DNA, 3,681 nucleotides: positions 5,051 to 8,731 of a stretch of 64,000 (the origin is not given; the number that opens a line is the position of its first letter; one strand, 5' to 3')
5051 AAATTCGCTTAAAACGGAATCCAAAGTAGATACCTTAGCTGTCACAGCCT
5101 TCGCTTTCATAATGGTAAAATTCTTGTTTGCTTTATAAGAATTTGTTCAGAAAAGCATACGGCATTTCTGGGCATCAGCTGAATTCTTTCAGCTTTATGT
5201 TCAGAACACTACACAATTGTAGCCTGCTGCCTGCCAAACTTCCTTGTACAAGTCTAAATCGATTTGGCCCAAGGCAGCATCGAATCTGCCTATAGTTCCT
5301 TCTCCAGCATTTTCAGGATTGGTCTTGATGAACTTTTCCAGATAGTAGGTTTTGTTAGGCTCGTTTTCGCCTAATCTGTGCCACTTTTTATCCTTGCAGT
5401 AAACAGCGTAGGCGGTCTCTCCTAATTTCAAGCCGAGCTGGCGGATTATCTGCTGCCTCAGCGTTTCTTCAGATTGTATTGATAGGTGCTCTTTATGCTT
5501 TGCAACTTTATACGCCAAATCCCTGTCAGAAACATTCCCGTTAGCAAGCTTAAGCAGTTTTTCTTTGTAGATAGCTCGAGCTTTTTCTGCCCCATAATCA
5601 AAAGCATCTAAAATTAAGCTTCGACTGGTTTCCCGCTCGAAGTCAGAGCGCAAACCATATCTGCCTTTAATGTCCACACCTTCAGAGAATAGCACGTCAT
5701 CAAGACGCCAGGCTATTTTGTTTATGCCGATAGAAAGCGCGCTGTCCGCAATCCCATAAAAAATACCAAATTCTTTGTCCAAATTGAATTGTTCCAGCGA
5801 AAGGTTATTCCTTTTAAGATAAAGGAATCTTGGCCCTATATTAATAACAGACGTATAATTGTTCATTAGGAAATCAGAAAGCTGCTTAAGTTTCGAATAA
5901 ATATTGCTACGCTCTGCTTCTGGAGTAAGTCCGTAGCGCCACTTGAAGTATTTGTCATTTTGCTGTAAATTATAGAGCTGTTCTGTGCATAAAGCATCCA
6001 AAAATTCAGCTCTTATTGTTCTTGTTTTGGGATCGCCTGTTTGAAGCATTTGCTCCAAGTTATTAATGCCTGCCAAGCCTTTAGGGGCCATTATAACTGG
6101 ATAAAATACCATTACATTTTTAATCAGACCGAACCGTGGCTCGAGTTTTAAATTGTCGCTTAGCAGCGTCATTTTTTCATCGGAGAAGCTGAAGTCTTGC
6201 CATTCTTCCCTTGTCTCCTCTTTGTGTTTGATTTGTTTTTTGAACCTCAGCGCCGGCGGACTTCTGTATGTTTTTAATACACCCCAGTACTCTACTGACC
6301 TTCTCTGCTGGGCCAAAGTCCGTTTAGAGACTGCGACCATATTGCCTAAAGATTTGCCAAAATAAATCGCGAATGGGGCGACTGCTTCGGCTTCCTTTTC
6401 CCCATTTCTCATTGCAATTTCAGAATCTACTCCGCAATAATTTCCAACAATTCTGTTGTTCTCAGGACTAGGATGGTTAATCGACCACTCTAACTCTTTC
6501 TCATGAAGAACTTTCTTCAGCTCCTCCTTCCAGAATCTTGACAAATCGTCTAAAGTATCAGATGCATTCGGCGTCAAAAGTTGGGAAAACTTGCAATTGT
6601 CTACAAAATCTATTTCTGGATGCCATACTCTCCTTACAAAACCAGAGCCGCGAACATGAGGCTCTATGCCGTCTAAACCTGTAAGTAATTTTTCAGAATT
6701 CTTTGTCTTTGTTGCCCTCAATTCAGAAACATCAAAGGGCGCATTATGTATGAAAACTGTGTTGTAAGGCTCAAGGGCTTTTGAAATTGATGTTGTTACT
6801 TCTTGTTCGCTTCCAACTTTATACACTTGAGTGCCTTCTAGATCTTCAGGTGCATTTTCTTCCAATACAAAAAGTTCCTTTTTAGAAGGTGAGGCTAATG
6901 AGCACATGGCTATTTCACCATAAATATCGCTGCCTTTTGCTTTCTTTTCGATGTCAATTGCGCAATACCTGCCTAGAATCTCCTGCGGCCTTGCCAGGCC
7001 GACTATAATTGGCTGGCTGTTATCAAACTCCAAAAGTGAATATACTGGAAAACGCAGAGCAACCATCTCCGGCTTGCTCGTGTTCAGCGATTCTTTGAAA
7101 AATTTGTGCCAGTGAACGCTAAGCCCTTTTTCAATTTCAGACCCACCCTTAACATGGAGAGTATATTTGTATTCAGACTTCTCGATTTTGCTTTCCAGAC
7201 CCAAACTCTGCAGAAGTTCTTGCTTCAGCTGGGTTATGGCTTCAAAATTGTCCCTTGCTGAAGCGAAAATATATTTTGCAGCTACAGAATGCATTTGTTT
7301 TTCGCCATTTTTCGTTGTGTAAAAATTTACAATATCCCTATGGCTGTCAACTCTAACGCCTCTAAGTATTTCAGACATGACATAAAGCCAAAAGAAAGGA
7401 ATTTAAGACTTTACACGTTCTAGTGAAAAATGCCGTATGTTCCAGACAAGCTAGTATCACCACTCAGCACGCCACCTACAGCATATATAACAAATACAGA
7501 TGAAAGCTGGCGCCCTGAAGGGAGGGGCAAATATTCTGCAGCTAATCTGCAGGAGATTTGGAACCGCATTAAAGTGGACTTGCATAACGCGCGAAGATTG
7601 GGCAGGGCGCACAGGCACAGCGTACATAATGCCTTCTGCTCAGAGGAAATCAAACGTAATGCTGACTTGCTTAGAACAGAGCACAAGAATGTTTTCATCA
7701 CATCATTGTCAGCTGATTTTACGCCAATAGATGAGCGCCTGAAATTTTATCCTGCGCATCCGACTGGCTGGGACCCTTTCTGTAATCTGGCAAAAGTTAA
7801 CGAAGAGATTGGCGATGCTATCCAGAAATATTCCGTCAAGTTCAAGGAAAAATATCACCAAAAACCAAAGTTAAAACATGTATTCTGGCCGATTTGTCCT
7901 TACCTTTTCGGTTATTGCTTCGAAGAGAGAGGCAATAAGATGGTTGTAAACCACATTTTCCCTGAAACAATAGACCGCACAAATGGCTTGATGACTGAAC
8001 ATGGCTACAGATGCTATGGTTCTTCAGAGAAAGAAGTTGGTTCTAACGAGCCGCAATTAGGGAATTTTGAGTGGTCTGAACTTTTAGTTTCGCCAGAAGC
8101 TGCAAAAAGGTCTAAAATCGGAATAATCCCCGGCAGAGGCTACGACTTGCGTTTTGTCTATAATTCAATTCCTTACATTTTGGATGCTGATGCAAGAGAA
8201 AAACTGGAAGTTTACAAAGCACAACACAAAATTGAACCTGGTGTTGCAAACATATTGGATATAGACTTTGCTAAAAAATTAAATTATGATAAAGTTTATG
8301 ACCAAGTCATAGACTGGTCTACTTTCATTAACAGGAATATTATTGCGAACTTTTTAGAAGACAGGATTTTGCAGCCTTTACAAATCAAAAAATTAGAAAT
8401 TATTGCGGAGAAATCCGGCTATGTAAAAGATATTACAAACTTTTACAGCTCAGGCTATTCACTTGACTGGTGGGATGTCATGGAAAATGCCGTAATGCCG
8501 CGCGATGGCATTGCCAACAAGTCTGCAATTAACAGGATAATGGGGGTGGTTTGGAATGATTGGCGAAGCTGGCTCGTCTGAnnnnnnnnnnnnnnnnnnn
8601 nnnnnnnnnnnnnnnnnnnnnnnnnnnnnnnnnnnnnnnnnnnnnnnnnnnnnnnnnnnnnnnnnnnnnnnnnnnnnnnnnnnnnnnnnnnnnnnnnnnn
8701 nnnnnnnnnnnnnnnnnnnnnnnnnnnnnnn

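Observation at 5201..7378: PolB homolog that keeps the 3'-5' exonuclease motifs but has lost polymerase catalytic aspartates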

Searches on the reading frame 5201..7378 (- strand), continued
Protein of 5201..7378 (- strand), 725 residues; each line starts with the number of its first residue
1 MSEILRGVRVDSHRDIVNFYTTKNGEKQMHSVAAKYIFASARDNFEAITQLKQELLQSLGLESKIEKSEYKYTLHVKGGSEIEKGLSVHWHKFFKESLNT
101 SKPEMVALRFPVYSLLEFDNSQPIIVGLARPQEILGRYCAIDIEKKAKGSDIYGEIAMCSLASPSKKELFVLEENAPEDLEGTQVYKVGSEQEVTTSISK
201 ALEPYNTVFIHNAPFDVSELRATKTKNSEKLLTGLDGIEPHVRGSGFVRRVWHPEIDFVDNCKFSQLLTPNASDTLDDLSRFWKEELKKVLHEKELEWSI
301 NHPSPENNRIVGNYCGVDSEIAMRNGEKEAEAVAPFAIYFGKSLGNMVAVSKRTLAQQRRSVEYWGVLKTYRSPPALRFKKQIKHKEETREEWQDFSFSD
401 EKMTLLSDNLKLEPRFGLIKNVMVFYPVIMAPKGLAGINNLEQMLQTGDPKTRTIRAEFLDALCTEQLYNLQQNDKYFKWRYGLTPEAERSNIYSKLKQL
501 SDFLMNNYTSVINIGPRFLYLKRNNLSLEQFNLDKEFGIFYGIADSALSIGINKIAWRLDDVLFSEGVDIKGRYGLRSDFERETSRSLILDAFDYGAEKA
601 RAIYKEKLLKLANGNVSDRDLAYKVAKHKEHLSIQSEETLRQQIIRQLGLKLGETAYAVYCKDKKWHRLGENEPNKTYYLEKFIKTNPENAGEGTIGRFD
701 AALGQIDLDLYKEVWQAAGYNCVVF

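Call 84: find_encoding_contigs(protein=P0017, flank=5000, max_places=1)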
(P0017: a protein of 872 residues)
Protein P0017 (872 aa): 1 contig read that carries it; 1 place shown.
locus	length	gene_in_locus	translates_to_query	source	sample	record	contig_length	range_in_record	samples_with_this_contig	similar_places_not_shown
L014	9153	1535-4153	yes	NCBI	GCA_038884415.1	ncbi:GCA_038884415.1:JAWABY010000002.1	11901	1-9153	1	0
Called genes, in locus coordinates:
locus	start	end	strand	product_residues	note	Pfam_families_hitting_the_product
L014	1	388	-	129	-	?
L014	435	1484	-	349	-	-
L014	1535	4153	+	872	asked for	-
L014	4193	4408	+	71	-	-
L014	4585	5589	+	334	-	PF00297:Ribosomal_L3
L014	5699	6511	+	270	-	PF00573:Ribosomal_L4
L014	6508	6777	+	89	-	PF00276:Ribosomal_L23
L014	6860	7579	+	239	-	PF03947:Ribosomal_L2_C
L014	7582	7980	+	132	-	PF00203:Ribosomal_S19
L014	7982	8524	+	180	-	PF00237:Ribosomal_L22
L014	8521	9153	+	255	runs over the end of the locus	PF07650:KH_2, PF00189:Ribosomal_S3_C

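Call 85: find_encoding_contigs(protein=P0016, flank=5000, max_places=1)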
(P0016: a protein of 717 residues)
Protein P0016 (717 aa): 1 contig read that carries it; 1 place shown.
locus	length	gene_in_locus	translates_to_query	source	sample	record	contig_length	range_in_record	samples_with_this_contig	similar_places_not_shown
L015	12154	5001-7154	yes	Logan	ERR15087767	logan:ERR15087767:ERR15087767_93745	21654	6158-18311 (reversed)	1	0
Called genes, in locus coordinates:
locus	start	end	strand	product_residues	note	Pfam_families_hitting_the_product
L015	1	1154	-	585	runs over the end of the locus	PF00009:GTP_EFTU, PF01926:MMR_HSR1 (weak), PF03144:GTP_EFTU_D2 (weak), PF11987:IF-2, PF14578:GTP_EFTU_D4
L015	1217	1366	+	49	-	-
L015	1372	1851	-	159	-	PF00334:NDK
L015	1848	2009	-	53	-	PF01246:Ribosomal_L24e, PF06467:zf-FCS (weak)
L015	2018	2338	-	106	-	PF01200:Ribosomal_S28e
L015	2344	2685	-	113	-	PF01248:Ribosomal_L7Ae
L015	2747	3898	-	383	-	-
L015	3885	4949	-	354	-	-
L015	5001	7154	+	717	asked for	-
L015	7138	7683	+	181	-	-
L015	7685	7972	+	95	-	-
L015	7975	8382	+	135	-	-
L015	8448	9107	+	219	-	PF00483:NTP_transferase, PF12804:NTP_transf_3 (weak)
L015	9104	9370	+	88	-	PF00708:Acylphosphatase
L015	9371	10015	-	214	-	PF00149:Metallophos, PF12850:Metallophos_2, PF14582:Metallophos_3 (weak)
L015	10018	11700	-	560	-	PF00749:tRNA-synt_1c, PF03950:tRNA-synt_1c_C, PF20974:tRNA-synt_1c_C2 (weak)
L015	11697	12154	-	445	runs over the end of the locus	PF00753:Lactamase_B, PF12706:Lactamase_B_2, PF22505:RNase_J_b_CASP, PF07521:RMMBL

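Call 86: find_encoding_contigs(protein=P0038, flank=5000, max_places=1)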
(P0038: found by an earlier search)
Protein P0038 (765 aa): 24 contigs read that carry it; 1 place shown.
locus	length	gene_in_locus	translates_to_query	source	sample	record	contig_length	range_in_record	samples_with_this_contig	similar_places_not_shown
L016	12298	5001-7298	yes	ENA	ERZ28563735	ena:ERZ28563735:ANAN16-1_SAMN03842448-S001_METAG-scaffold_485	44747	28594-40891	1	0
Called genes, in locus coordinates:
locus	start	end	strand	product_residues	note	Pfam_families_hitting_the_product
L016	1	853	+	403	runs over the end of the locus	PF00595:PDZ (faint), PF02163:Peptidase_M50, PF13180:PDZ_2, PF17820:PDZ_6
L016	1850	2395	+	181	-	PF04892:VanZ-LLP1 (weak)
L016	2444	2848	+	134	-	-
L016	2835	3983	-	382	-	-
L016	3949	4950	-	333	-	-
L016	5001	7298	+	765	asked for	PF13482:RNase_H_2 (weak)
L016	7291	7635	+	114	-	-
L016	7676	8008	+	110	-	-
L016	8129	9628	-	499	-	PF04055:Radical_SAM, PF16199:Radical_SAM_C, PF00583:Acetyltransf_1, PF13508:Acetyltransf_7 (faint)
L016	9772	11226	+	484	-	PF11074:DUF2779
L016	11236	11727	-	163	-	PF14367:DUF4411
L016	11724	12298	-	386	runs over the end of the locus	PF01381:HTH_3 (weak), PF12844:HTH_19 (faint), PF13560:HTH_31 (weak), PF06114:Peptidase_M78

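Call 97: list_cluster_members(proteins=[P0021, P0022, P0024, P0025, P0026, P0027, P0028, P0030, P0031, P0032])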
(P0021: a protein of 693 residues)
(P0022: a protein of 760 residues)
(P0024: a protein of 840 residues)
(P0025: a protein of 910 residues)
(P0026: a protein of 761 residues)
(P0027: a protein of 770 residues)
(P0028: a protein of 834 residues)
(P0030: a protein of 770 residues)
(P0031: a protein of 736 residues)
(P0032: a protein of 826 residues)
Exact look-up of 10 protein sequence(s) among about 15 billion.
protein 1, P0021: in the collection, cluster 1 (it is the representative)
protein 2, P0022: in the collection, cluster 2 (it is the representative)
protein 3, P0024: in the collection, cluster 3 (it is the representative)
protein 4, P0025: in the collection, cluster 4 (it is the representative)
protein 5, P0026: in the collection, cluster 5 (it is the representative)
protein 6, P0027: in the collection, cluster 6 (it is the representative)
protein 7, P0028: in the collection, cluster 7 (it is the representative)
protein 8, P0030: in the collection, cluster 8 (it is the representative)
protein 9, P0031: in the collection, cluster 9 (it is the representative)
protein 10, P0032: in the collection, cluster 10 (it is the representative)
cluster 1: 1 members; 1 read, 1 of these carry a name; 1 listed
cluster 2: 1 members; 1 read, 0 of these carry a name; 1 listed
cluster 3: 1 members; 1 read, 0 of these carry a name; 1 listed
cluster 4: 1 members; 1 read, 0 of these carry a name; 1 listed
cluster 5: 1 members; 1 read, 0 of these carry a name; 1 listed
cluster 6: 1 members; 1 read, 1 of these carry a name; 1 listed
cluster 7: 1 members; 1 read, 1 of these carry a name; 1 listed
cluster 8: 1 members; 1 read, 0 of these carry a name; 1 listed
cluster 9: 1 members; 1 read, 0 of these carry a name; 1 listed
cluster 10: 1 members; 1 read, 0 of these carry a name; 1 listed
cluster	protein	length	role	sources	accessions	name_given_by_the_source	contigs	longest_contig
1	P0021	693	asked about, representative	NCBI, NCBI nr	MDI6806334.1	MAG: 3'-5' exonuclease [Candidatus Aenigmarchaeota archaeon] | 3'-5' exonuclease [Candidatus Aenigmarchaeota archaeon]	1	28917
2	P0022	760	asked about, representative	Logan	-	-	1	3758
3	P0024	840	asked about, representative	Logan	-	-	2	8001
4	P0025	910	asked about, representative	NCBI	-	-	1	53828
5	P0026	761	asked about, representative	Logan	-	-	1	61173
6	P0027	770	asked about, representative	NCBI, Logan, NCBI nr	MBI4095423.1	MAG: hypothetical protein HY438_01030 [DPANN group archaeon] | hypothetical protein [DPANN group archaeon]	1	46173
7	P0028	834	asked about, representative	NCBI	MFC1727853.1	3'-5' exonuclease [Nanoarchaeota archaeon]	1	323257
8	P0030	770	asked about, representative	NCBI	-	-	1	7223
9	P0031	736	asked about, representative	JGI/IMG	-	-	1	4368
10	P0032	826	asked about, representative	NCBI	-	-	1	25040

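Call 104: fold_search(model_id=the predicted structure, library=viral)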
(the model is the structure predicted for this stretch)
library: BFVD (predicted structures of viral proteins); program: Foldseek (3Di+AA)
matches with E <= 10: 761; with E <= 0.001: 86
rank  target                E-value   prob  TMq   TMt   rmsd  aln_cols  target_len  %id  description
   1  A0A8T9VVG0            2.6e-19  1.00  0.50  0.38  18.4      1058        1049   11  (no name in the UniProt tables at hand)
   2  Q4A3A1                1.0e-18  1.00  0.52  0.40  10.0       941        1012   11  DNA polymerase [Emiliania huxleyi virus 86 (isolate United Kingdom/English Channel/1999)]
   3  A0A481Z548            1.8e-18  1.00  0.52  0.40  11.1       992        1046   11  DNA-directed DNA polymerase [Pithovirus LCPAC104]
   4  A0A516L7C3            3.9e-18  1.00  0.49  0.48   9.5       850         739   12  (no name in the UniProt tables at hand)
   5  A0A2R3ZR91            4.1e-18  1.00  0.51  0.36  11.0      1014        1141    9  (no name in the UniProt tables at hand)
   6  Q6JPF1                8.1e-18  1.00  0.46  0.39  12.5       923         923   12  DNA polymerase [Neodiprion lecontei nucleopolyhedrovirus (strain Canada)]
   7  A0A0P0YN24            1.1e-17  1.00  0.53  0.46  10.4       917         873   12  (no name in the UniProt tables at hand)
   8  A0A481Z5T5            1.4e-17  1.00  0.52  0.50  11.7       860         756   13  DNA polymerase family B, exonuclease domain [Pithovirus LCPAC201]
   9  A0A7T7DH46            1.6e-17  1.00  0.53  0.40  10.6       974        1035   12  (no name in the UniProt tables at hand)
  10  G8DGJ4                2.1e-17  1.00  0.36  0.27  20.2      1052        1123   10  (no name in the UniProt tables at hand)
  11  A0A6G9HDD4            8.9e-17  1.00  0.49  0.44  10.8       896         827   11  DNA-directed DNA polymerase [Carcinus maenas virus 1]
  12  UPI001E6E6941         2.3e-16  1.00  0.57  0.47  11.2       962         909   10  (no name look-up for this kind of identifier)
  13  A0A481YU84            2.3e-16  1.00  0.49  0.31  12.0      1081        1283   10  DNA-directed DNA polymerase [Marseillevirus LCMAC102]
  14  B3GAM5                4.9e-16  1.00  0.50  0.46   9.8       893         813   12  DNA polymerase [uncultured virus]
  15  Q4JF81                2.0e-15  1.00  0.47  0.34  15.2      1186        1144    9  DNA-directed DNA polymerase [Heterosigma akashiwo virus 01]
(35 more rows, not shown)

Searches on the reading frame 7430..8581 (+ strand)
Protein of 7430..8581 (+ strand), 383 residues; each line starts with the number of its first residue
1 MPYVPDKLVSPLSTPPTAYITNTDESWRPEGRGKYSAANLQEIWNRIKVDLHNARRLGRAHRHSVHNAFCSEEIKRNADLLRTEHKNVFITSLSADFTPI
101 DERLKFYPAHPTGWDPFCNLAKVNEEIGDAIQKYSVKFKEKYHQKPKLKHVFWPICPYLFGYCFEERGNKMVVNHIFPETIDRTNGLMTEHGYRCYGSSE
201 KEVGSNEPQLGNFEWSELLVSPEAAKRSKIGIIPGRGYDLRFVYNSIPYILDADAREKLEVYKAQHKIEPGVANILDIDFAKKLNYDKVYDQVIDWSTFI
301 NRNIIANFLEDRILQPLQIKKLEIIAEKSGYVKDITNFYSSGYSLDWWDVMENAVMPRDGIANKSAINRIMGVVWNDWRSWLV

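Call 13: search_protein_families(library=pfam, proteins=[window:7430-8581:+], max_evalue=0.01)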
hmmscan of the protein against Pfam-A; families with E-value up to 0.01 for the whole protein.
window:7430-8581:+ (383 aa): 0 families

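Call 19: search_protein_families(library=phrogs, proteins=[window:7430-8581:+], max_evalue=1)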
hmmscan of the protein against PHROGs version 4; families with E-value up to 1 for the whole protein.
window:7430-8581:+ (383 aa): 2 families
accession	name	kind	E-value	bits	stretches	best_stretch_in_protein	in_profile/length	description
phrog_22967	-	unknown function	0.037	15.3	0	335-355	5-25/64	-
phrog_4081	-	unknown function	0.13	13.7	0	236-257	18-39/105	-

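Call 61: search_protein_families(library=pfam, proteins=[window:7430-8581:+], max_evalue=5)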
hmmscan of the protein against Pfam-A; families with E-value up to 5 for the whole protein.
window:7430-8581:+ (383 aa): 0 families

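Call 62: search_protein_families(library=padloc, proteins=[window:7430-8581:+], max_evalue=1)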
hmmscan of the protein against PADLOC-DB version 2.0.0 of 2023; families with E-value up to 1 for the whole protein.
window:7430-8581:+ (383 aa): 0 families

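Call 69: search_solved_structures(query=A5, max_evalue=10, show_alignments=2)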
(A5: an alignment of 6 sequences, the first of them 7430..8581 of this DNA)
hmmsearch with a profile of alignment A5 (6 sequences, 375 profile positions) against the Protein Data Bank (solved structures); distinct sequences matched with E-value up to 10: 1.
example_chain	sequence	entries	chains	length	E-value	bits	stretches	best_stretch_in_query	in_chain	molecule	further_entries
2gta_A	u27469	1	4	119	0.41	13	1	110-194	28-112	Hypothetical protein ypjD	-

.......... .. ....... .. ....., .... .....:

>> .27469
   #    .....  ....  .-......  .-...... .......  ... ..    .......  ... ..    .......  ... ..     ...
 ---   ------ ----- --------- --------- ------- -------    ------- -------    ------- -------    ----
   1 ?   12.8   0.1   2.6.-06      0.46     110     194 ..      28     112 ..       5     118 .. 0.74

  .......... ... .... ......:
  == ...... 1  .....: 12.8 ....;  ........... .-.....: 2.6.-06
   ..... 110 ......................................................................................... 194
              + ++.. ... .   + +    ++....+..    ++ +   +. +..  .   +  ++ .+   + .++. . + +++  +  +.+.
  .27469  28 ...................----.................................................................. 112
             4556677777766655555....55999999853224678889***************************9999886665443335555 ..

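Call 96: find_homologous_proteins(query=A7, max_evalue=0.001)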
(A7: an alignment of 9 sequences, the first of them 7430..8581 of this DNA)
Query A7 (9 sequences) (383 aa, profile of the alignment): 3 proteins with E <= 0.001 among 8000 candidates.
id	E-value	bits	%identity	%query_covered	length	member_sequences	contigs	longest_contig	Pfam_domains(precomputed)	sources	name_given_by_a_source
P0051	1.1e-144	500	57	99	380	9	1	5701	-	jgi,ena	-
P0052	2.0e-143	496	96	100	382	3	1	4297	-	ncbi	-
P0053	1.3e-94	335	34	8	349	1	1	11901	-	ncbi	ncbi:MAG: hypothetical protein QXH80_00095 [Candidatus Nanoarchaeia archaeon]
